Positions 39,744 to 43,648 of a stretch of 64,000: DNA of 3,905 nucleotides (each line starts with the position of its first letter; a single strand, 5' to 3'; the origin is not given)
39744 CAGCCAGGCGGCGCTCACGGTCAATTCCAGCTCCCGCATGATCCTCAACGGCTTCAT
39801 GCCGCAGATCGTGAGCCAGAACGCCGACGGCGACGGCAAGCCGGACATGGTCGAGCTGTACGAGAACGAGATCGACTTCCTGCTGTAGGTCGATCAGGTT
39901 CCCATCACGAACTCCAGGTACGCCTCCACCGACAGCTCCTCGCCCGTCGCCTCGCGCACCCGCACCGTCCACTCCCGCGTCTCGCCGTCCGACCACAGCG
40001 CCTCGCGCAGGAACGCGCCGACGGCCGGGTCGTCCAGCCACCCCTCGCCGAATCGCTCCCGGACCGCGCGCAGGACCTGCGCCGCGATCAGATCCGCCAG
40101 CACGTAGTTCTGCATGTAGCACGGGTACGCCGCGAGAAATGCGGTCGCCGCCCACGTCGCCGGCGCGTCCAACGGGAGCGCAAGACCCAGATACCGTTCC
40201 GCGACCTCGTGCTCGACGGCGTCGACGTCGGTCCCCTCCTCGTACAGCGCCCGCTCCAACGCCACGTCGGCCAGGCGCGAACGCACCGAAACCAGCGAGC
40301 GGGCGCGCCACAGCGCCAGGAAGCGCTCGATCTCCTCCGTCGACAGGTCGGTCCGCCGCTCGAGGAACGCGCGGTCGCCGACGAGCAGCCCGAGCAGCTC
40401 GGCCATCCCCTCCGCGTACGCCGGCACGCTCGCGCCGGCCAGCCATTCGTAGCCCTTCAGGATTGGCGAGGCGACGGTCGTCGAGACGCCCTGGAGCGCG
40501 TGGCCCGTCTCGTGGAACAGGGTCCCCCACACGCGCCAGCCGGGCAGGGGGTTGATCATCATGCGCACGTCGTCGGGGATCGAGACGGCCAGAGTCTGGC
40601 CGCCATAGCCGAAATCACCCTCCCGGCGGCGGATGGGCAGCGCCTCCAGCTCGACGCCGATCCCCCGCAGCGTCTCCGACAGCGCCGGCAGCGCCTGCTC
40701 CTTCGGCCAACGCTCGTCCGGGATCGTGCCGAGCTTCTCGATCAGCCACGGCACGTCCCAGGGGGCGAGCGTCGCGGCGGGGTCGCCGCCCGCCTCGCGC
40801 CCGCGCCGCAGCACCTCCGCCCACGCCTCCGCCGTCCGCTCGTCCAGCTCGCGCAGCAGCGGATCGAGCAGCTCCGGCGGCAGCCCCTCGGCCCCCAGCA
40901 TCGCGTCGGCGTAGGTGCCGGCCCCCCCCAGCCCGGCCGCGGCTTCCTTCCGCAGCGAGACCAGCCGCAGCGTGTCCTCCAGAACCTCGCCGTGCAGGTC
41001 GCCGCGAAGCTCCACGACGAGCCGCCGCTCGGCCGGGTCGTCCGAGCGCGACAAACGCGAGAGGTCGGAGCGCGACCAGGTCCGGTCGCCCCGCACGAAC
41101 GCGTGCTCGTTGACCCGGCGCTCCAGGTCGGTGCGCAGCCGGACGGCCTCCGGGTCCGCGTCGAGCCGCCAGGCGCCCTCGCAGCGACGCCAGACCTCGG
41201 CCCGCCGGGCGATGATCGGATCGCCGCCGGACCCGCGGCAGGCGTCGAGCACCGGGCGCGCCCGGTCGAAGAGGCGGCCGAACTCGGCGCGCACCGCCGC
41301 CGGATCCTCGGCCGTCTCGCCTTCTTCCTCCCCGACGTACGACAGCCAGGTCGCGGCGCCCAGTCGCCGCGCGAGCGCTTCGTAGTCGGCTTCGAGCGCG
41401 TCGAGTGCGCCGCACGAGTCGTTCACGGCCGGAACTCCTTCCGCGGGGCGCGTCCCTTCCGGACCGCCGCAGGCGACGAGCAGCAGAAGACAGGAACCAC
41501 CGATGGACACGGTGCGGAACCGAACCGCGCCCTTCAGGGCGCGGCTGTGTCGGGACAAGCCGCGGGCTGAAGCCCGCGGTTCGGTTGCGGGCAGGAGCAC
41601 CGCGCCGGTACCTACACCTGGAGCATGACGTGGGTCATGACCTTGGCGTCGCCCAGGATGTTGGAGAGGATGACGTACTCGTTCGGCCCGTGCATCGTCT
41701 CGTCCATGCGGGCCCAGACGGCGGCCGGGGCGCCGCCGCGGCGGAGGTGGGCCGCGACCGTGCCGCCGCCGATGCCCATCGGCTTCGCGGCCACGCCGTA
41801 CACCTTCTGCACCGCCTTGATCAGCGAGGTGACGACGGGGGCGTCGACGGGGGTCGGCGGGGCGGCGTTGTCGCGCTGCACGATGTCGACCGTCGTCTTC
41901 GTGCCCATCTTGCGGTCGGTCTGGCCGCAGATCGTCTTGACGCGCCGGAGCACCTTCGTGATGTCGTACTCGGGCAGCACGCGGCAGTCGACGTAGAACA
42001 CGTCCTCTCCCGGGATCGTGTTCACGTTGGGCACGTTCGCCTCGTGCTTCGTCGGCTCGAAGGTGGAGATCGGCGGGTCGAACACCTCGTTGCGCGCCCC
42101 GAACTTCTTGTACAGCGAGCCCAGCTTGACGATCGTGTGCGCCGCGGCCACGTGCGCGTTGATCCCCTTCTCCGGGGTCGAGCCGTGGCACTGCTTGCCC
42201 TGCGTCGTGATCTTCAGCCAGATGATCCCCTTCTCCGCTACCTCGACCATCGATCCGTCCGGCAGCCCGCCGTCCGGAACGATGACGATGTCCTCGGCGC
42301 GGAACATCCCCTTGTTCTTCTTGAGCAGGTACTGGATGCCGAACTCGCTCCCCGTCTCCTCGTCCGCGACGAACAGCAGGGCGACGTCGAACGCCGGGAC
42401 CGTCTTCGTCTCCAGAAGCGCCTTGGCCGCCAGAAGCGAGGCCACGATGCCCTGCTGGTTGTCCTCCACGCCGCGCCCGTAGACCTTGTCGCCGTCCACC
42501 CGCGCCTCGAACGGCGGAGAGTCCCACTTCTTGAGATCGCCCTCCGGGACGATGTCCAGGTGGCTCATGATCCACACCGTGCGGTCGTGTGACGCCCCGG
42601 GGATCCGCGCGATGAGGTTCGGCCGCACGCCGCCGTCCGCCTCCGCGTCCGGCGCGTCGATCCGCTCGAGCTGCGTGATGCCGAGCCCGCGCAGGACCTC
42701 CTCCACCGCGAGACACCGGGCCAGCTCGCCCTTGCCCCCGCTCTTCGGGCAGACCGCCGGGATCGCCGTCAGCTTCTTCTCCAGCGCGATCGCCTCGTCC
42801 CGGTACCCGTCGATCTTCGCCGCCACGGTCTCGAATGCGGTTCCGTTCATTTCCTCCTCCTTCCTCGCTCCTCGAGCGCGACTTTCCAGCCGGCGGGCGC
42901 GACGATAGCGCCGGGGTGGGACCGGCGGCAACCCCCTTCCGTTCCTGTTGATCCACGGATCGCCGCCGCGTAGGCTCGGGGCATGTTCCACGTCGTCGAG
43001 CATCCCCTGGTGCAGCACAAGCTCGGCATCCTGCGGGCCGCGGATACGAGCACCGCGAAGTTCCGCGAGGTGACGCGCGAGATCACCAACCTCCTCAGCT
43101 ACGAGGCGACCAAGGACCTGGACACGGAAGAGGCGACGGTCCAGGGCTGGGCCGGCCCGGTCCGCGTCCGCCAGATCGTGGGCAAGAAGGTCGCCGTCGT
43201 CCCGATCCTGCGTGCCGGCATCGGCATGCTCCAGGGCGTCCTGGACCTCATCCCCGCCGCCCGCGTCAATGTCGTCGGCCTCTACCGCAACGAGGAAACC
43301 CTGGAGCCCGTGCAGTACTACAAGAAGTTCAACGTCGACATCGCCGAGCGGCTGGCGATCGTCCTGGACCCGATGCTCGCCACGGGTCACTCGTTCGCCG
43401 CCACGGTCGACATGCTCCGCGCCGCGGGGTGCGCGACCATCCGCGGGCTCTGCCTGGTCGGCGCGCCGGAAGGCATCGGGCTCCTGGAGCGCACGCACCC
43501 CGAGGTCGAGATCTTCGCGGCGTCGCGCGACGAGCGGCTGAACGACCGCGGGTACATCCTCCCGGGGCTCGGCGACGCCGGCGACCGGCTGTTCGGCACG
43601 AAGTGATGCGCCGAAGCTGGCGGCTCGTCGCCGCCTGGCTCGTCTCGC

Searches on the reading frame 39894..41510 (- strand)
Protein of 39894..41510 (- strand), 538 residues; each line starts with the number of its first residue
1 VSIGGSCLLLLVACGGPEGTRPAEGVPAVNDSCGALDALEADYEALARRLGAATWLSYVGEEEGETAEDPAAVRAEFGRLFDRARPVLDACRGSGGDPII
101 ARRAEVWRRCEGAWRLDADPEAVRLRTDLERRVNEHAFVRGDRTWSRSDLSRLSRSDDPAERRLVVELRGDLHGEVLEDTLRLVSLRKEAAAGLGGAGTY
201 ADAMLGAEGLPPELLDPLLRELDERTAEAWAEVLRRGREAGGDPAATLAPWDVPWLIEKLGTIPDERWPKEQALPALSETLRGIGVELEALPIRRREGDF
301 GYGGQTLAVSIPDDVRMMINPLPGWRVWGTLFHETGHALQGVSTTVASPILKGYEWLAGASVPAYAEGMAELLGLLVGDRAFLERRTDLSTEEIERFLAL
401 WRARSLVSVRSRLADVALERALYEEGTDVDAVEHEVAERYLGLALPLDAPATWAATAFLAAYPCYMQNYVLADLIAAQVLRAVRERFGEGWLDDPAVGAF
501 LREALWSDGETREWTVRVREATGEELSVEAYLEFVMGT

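Call 82: search_protein_families(library=pfam, proteins=[window:39894-41510:-], max_evalue=0.01)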
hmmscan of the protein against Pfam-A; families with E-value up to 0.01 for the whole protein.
window:39894-41510:- (538 aa): 2 families
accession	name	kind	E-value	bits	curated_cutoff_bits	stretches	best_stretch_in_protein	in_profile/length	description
PF02074.21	Peptidase_M32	-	7e-05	22.1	25.1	1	418-534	360-484/489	Carboxypeptidase Taq (M32) metallopeptidase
PF01432.26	Peptidase_M3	-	0.0048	16.7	27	0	329-353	242-266/457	Peptidase family M3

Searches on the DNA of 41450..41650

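Call 89: search_rna_families(source=window, start=41450, end=41650, threshold=evalue, max_evalue=1)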
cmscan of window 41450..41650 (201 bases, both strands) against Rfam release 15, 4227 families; matches with E-value up to 1: 11.
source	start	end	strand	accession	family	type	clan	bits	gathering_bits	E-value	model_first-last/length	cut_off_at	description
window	41518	41587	+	RF04248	MIR7486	Gene; miRNA;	-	21.1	67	0.15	1-87/87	no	MIR7486 microRNA precursor family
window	41517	41586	-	RF04198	MIR8670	Gene; miRNA;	-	18.8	150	0.23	1-142/142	no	MIR8670 microRNA precursor family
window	41519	41583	-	RF02450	ncr1175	Gene; sRNA;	-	17.8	60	0.42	1-110/110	no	Bacillus sRNA ncr1175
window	41519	41585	+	RF04141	MIR8622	Gene; miRNA;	-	17.3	197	0.3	1-212/212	no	MIR8622 microRNA precursor family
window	41513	41592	+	RF04198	MIR8670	Gene; miRNA;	-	17.3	150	0.56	1-142/142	no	MIR8670 microRNA precursor family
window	41513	41610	+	RF01729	Termite-flg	Cis-reg;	-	17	40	0.69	1-106/106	no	Termite-flg RNA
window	41523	41545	+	RF02656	sot0042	Gene; sRNA;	-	16.7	88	0.016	152-174/174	no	Sense overlapping transcript RNA 0042 (sot)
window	41522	41544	+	RF02770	Ysr224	Gene; sRNA;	-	16.1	70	0.25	78-100/107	no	Yersinia sRNA 224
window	41514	41593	+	RF00843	mir-228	Gene; miRNA;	CL00093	15.9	45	0.43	1-85/85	no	mir-228 microRNA precursor family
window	41553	41619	-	RF02241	Xoo2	Gene; sRNA;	-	15.6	45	0.65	1-78/78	no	Xanthomonadaceae sRNA Xoo2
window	41525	41550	+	RF01687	Acido-Lenti-1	Gene; sRNA;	-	14.8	37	0.3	1-46/46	no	Acido-Lenti-1 RNA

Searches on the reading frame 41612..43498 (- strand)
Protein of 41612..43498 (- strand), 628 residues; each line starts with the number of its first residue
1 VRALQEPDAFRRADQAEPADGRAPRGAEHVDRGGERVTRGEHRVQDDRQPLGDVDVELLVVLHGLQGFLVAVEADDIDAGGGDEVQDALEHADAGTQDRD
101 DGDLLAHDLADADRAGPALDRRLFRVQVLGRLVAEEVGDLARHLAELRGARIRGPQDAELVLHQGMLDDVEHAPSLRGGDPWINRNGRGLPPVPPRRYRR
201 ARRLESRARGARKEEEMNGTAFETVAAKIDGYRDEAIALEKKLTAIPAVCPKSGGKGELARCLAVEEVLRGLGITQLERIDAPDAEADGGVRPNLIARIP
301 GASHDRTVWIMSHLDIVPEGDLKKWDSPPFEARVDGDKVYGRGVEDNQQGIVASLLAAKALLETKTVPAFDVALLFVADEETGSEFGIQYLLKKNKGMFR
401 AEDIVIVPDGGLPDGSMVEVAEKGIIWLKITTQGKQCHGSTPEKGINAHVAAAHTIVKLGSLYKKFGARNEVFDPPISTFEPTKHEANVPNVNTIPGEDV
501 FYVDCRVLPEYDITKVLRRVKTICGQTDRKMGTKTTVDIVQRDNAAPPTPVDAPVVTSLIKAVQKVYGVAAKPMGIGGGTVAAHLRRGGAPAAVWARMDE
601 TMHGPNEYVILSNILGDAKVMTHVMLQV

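Call 14: search_protein_families(library=pfam, proteins=[window:41612-43498:-], max_evalue=0.001)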
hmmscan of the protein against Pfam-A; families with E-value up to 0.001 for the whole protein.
window:41612-43498:- (628 aa): 3 families
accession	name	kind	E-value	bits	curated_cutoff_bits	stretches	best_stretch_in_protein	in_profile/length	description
PF01546.33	Peptidase_M20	-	6.1e-31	108.4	24.6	1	310-626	2-205/206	Peptidase family M20/M25/M40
PF07687.19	M20_dimer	-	6.8e-21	74.7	21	1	420-529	1-104/107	Peptidase dimerisation domain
PF04389.22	Peptidase_M28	-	6.3e-09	36.3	21.3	1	294-384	1-70/193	Peptidase family M28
